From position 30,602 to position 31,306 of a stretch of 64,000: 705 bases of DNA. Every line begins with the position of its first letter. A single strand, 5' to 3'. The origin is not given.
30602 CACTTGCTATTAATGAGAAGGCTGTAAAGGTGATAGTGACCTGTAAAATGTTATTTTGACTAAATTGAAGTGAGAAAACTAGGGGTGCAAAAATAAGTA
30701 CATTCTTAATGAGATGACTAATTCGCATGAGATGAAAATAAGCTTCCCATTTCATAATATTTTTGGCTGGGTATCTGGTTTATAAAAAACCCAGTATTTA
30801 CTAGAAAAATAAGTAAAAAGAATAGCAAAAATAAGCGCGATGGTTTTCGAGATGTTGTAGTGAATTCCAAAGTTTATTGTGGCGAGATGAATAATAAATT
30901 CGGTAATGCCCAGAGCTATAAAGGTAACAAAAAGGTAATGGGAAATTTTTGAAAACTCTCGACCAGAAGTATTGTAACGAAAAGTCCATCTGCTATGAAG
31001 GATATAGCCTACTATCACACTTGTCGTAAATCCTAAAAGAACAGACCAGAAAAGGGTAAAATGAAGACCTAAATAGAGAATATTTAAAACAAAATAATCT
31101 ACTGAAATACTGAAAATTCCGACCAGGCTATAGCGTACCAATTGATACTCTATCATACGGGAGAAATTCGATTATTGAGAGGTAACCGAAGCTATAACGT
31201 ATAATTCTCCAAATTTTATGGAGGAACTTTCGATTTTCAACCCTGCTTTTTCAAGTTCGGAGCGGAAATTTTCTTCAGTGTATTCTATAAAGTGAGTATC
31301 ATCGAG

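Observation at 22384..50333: Three independent small-membrane-accessory plus polyprenyl-P GT2 modules in one locus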

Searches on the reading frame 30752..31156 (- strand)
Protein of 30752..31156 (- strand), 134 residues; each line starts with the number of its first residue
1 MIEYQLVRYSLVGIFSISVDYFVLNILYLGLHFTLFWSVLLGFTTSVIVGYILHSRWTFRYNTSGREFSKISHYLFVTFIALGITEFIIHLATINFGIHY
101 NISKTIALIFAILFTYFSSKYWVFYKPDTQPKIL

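Call 4: search_protein_families(library=pfam, proteins=[window:30752-31156:-], max_evalue=0.01)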
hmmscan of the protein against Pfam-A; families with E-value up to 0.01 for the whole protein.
window:30752-31156:- (134 aa): 1 family
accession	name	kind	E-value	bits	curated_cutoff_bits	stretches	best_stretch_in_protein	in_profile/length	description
PF04138.20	GtrA_DPMS_TM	-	2.6e-19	70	26.1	1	8-124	1-117/117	GtrA/DPMS, transmembrane domain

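Call 10: search_protein_families(library=ncbifam, proteins=[window:30752-31156:-], max_evalue=0.001)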
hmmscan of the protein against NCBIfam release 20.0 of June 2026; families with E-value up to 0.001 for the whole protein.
window:30752-31156:- (134 aa): 0 families

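Call 35: search_protein_families(library=pfam, alignment_id=A1, max_evalue=0.001)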
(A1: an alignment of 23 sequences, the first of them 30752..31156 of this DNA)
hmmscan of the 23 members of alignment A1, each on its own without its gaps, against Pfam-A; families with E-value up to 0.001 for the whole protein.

A. member 1, window:30752-31156:- (134 aa): 1 family
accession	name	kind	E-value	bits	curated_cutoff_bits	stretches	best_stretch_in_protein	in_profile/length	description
PF04138.20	GtrA_DPMS_TM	-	2.6e-19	70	26.1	1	8-124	1-117/117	GtrA/DPMS, transmembrane domain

B. families by the number of members that match (of 23 scanned): 11 families
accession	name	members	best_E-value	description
PF00892.27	EamA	7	7.3e-09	EamA-like transporter family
PF05653.20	Mg_trans_NIPA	6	1e-06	Magnesium transporter NIPA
PF02537.21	CRCB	3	5.8e-27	CrcB-like protein, Camphor Resistance (CrcB)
PF10639.15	TMEM234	3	9.5e-05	Putative transmembrane family 234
PF01292.26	Ni_hydr_CYTB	2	1.8e-25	Prokaryotic cytochrome b561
PF06800.18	Sugar_transport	2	0.00016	Sugar transport protein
PF06961.18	DUF1294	1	1e-20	Protein of unknown function (DUF1294)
PF04138.20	GtrA_DPMS_TM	1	2.6e-19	GtrA/DPMS, transmembrane domain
PF00137.26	ATP-synt_C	1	4.6e-13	ATP synthase subunit C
PF03899.21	ATP-synt_I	1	2.2e-05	ATP synthase I chain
PF07883.17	Cupin_2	1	0.00067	Cupin domain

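Call 37: find_homologous_proteins(query=window:30752-31156:-, max_evalue=0.001)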
Query window:30752-31156:- (134 aa): 2 proteins with E <= 0.001 among 19 candidates.
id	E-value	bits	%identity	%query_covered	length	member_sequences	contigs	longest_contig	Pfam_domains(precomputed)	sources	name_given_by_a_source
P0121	7.8e-79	281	100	100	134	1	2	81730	PF04138.21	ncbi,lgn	-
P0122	5.1e-73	262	93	100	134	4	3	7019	PF04138.21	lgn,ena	-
